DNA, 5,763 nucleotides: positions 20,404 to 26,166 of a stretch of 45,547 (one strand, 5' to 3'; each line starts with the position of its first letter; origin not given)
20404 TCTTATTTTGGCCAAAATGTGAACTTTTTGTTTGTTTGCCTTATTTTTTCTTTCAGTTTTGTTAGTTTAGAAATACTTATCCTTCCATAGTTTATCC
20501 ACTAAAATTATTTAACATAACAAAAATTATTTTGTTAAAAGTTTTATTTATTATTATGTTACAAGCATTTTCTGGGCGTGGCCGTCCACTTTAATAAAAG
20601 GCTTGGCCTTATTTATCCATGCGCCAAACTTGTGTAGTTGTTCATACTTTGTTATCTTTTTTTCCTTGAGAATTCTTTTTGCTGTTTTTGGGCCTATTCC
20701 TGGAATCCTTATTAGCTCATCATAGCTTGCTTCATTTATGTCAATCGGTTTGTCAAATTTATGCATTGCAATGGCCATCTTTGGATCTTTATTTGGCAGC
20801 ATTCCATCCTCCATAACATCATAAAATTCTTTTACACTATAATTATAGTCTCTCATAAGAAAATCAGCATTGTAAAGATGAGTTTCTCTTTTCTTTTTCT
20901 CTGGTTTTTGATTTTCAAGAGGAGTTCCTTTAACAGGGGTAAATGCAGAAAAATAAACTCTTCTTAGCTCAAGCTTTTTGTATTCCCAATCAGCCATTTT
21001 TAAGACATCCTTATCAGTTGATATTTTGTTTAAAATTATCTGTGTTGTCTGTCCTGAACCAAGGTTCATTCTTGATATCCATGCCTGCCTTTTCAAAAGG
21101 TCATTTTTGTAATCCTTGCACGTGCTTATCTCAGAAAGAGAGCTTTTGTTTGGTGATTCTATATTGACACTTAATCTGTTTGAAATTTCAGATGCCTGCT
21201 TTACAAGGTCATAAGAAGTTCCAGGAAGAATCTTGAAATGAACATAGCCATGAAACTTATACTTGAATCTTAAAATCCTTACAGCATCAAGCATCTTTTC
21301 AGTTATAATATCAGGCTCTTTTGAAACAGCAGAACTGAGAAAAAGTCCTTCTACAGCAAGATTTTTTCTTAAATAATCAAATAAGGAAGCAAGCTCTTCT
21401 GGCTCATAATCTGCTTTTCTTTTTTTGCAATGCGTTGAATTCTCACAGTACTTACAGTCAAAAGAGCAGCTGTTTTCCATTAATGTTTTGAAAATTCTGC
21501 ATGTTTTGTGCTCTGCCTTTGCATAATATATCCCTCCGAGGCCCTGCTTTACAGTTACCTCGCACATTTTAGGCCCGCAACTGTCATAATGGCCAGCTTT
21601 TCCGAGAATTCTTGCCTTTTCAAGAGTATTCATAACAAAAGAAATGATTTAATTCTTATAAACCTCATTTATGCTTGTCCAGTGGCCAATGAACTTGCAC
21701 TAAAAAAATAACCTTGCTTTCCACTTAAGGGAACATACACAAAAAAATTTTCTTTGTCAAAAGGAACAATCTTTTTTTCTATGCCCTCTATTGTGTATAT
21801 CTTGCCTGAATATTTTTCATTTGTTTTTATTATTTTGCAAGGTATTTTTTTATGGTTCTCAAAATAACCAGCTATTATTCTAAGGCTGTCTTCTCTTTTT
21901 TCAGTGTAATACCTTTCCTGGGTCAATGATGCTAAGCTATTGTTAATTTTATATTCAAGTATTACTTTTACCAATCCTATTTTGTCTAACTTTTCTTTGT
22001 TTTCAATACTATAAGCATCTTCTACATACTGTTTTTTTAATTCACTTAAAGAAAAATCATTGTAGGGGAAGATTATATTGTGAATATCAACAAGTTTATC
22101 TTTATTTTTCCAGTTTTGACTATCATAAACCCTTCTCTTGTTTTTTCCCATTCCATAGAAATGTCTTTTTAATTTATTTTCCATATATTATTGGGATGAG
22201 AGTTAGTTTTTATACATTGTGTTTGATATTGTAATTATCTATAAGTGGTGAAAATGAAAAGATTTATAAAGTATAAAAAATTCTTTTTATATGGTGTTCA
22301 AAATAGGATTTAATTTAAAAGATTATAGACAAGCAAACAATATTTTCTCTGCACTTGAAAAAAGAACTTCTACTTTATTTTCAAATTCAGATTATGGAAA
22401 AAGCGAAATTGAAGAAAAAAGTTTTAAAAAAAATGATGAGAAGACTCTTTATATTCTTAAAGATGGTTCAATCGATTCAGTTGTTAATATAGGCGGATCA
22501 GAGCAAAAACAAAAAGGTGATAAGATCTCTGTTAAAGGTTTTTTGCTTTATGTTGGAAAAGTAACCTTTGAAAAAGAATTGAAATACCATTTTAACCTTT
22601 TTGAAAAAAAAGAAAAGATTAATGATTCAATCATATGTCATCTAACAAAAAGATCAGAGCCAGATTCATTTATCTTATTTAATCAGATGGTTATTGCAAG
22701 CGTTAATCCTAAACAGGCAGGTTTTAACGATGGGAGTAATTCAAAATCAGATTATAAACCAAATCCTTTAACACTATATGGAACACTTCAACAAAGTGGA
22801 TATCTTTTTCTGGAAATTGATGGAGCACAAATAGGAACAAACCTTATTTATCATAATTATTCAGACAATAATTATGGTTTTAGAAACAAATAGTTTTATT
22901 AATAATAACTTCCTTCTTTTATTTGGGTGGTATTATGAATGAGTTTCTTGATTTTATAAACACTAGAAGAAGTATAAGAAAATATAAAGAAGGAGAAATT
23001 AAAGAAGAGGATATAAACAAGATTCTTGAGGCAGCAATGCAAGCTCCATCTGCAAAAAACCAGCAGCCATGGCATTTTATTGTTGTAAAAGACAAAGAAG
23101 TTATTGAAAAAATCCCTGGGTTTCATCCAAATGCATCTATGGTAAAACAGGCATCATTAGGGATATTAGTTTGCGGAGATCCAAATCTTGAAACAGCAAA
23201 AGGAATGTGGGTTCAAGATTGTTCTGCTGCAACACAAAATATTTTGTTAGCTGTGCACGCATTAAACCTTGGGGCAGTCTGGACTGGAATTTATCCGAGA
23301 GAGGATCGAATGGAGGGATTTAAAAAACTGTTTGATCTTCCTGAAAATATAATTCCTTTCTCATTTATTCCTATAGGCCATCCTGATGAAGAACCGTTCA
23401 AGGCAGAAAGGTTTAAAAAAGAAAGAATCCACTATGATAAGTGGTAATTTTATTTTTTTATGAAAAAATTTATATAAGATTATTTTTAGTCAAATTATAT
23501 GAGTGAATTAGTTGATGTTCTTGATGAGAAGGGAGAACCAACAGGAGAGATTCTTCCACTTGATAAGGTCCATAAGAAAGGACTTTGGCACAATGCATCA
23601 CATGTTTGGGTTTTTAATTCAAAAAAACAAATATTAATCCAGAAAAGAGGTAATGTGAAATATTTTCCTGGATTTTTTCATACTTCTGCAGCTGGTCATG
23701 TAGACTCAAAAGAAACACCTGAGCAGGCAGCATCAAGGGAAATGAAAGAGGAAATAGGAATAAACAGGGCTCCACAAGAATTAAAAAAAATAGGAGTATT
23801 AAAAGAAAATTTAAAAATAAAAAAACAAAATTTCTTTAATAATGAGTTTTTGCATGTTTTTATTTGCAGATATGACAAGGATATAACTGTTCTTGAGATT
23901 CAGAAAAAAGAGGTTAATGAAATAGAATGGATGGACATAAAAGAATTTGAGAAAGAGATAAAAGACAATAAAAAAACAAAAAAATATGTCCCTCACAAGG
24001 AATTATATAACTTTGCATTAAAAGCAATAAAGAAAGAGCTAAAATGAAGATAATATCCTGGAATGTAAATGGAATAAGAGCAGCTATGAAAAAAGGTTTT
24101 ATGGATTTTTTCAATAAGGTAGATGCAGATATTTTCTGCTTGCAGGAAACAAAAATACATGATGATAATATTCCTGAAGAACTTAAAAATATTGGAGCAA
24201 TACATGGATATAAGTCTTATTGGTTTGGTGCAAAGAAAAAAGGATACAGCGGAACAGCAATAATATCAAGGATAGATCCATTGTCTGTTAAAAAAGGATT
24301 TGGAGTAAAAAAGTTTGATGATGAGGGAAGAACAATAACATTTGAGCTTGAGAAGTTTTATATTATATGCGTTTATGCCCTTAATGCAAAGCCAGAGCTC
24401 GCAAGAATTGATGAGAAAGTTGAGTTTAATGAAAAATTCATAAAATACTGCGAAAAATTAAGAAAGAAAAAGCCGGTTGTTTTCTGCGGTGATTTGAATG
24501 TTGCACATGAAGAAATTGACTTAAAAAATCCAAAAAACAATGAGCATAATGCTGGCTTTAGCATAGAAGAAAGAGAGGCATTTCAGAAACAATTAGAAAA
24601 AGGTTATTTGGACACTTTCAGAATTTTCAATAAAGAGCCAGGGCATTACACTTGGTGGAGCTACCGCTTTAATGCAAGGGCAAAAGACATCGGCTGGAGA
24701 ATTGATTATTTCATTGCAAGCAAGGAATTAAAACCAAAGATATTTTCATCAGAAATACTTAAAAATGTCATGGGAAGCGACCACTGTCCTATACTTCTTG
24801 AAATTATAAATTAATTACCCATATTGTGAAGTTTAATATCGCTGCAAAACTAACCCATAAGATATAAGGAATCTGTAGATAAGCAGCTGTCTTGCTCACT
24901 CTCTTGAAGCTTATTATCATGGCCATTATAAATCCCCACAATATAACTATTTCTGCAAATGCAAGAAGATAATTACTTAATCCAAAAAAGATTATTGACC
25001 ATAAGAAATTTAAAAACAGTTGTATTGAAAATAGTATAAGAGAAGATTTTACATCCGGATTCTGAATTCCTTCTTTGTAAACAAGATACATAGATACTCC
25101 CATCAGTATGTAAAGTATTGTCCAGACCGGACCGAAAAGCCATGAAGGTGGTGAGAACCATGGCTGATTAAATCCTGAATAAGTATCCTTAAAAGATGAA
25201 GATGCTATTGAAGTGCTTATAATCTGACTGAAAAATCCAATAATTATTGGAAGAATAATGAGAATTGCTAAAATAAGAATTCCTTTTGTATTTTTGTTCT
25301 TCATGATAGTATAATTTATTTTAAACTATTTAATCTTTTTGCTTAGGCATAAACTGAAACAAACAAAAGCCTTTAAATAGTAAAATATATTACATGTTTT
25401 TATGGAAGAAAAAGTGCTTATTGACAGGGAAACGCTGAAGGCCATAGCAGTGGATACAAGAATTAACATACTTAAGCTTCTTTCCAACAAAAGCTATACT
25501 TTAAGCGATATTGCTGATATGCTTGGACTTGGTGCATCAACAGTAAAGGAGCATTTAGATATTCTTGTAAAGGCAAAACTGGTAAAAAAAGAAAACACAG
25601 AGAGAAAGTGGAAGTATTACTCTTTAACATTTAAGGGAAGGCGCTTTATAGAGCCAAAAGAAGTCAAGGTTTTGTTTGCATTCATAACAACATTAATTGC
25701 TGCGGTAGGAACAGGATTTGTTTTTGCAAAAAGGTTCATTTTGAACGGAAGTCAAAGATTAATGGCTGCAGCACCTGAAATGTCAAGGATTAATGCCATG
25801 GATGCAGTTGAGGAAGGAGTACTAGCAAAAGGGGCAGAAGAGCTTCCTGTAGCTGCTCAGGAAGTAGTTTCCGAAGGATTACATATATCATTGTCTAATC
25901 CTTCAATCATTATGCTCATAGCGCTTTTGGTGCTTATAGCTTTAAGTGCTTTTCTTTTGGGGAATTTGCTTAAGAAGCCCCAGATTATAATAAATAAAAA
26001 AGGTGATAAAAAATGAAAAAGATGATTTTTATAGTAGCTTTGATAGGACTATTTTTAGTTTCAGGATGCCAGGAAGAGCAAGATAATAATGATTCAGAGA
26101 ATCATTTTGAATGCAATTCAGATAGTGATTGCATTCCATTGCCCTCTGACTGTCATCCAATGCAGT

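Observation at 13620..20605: About 6.9-kb island bracketed by a direct repeat that duplicates the 3' end of a radical-SAM gene (att-like sites), with no recognisable integrase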

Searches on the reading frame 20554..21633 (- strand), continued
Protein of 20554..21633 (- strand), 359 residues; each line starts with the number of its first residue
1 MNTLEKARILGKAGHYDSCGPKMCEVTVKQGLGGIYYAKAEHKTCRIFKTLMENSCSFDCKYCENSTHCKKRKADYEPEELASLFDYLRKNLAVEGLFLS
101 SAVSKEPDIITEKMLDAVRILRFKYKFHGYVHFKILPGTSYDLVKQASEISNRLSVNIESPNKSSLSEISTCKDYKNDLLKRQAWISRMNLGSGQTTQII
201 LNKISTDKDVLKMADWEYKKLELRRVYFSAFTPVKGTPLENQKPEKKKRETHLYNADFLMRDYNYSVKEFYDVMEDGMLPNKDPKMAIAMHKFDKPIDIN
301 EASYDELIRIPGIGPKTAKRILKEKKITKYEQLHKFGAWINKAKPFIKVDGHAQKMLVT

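Call 77: search_protein_families(library=pfam, max_evalue=0.001, proteins=[L024:1795-2424:-, L024:2858-3418:+, L024:3549-3938:+, L024:3976-4557:+, L024:4745-5587:-, L024:5855-6439:-, L024:9611-9997:+, L024:11158-11526:+, L022:11287-12645:+])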
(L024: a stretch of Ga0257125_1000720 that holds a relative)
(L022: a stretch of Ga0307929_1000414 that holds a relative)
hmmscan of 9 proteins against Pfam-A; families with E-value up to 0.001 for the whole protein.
L024:1795-2424:- (209 aa): 1 family
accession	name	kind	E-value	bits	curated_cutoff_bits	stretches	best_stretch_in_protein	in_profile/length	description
PF09997.14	DUF2238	-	2.1e-05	24.8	26.4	1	44-156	5-125/140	Predicted membrane protein (DUF2238)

L024:2858-3418:+ (186 aa): 5 families
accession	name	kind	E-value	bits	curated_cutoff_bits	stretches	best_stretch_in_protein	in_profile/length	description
PF18765.7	Polbeta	-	8.2e-10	39.2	26.9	1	88-178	3-92/93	Polymerase beta, Nucleotidyltransferase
PF01909.29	NTP_transf_2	-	3.1e-09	37.5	21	1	98-150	14-78/93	Nucleotidyltransferase domain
PF25212.1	HVO_A0114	-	8.5e-07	29.1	27.6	1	4-61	25-80/84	HVO_A0114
PF22600.2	MTPAP-like_central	-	1.1e-05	25.9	27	1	60-129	1-70/139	Poly(A) RNA polymerase, mitochondrial-like, central palm domain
PF14394.12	DUF4423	-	0.00076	19.8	30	1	6-54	25-73/165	Domain of unknown function (DUF4423)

L024:3549-3938:+ (129 aa): 0 families

L024:3976-4557:+ (193 aa): 1 family
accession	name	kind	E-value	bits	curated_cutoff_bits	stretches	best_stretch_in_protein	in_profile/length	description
PF03803.21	Scramblase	-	1.2e-44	152.7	25.4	1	5-191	22-221/221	Scramblase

L024:4745-5587:- (280 aa): 1 family
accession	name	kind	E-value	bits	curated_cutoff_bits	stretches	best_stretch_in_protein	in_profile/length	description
PF02498.22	Bro-N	-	7e-11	43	25.6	1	16-109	1-91/96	BRO family, N-terminal domain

L024:5855-6439:- (194 aa): 1 family
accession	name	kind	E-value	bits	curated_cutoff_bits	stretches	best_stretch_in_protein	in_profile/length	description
PF13412.12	HTH_24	-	1.1e-06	28.6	21.9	1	7-53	1-47/48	Winged helix-turn-helix DNA-binding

L024:9611-9997:+ (128 aa): 1 family
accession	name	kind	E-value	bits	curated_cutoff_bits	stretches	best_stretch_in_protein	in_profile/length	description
PF05635.17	23S_rRNA_IVP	-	4.2e-32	111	33.8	1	6-108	1-104/106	23S rRNA-intervening sequence protein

L024:11158-11526:+ (122 aa): 2 families
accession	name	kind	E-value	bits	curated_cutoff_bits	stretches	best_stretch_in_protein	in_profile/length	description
PF05635.17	23S_rRNA_IVP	-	1.4e-34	118.9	33.8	1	9-111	1-104/106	23S rRNA-intervening sequence protein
PF22296.2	bAvd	-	0.00026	21.9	40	1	11-52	1-43/107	bAvd-like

L022:11287-12645:+ (452 aa): 2 families
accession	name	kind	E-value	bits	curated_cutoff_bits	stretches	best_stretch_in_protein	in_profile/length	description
PF01554.23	MatE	-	2.6e-54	183.7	24.9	2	23-184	1-161/161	MatE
PF01943.22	Polysacc_synt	-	2.4e-05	24.3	28.2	0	44-295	28-263/274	Polysaccharide biosynthesis protein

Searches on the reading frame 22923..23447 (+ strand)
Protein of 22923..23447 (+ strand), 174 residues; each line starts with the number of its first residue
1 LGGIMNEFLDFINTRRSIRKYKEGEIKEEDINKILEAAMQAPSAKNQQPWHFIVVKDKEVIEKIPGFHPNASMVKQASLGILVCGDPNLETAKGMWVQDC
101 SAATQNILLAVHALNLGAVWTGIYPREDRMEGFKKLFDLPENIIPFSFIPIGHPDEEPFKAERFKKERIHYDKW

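Call 38: search_protein_families(library=pfam, max_evalue=0.001, proteins=[window:22923-23447:+])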
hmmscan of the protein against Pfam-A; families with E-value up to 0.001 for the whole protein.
window:22923-23447:+ (174 aa): 2 families
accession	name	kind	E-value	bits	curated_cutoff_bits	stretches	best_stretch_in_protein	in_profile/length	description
PF00881.29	Nitroreductase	-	2.8e-27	96.4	23.5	2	12-64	1-53/167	Nitroreductase family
PF14512.11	TM1586_NiRdase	-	2.1e-13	50.9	27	1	28-84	157-209/215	Putative TM nitroreductase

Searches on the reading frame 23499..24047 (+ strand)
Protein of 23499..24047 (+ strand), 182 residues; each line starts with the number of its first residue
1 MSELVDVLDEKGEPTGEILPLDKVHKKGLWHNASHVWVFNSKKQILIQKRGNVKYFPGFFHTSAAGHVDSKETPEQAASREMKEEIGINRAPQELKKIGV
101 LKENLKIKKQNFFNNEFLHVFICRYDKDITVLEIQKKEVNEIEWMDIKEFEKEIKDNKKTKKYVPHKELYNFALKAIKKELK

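Call 39: search_protein_families(library=pfam, max_evalue=0.001, proteins=[window:23499-24047:+])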
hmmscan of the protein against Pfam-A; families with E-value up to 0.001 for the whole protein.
window:23499-24047:+ (182 aa): 1 family
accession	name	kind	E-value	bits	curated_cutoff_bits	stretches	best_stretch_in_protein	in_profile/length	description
PF00293.34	NUDIX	-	1.7e-21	77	21.1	1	32-164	4-131/134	NUDIX domain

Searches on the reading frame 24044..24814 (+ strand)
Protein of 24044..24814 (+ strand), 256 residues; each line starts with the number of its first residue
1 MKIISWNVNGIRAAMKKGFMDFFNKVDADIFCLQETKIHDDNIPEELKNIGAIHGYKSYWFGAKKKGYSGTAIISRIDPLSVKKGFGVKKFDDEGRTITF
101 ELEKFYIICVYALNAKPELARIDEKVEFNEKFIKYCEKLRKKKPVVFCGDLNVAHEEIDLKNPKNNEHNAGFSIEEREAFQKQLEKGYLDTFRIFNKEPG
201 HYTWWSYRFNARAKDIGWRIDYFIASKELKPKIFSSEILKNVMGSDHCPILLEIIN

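Call 39: search_protein_families(library=pfam, max_evalue=0.001, proteins=[window:24044-24814:+])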
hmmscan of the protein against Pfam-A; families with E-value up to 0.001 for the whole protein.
window:24044-24814:+ (256 aa): 2 families
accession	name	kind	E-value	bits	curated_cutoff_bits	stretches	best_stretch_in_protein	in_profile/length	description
PF03372.29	Exo_endo_phos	-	3.1e-29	102.7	24.5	1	4-247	1-225/225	Endonuclease/Exonuclease/phosphatase family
PF14529.12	Exo_endo_phos_2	-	1.6e-06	28.4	27.4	1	106-250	2-116/117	Endonuclease-reverse transcriptase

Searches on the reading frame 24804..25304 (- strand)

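Call 39: search_protein_families(library=pfam, max_evalue=0.001, proteins=[window:24804-25304:-])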
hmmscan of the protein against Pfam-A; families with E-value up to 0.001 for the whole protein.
window:24804-25304:- (166 aa): 1 family
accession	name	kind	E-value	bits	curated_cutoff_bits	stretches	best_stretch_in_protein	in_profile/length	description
PF03073.20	TspO_MBR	-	4.1e-49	166.5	24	1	16-163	2-145/145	TspO/MBR family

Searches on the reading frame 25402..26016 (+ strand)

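Call 39: search_protein_families(library=pfam, max_evalue=0.001, proteins=[window:25402-26016:+])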
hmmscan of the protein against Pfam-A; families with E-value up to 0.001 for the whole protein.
window:25402-26016:+ (204 aa): 7 families
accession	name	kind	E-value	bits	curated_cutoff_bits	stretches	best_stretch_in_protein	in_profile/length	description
PF01022.26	HTH_5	-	1.8e-12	47.3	22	1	19-63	3-47/47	Bacterial regulatory protein, arsR family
PF12840.13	HTH_20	-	3.3e-07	30.6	27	1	18-63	4-50/51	Helix-turn-helix domain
PF13412.12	HTH_24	-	0.00014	21.8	21.9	1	18-62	3-48/48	Winged helix-turn-helix DNA-binding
PF25213.1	HVO_A0261_N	-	0.00017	21.8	35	1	15-82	8-70/86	HVO_A0261 N-terminal domain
PF14947.12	HTH_45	-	0.0002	21.8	25.5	1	21-84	9-67/77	Winged helix-turn-helix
PF21476.4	PF0610-like_N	-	0.00036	21.1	33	1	20-57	3-40/50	PF0610-like, N-terminal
PF01978.25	TrmB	-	0.0004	20.6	25.6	1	24-73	15-63/68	Sugar-specific transcriptional regulator TrmB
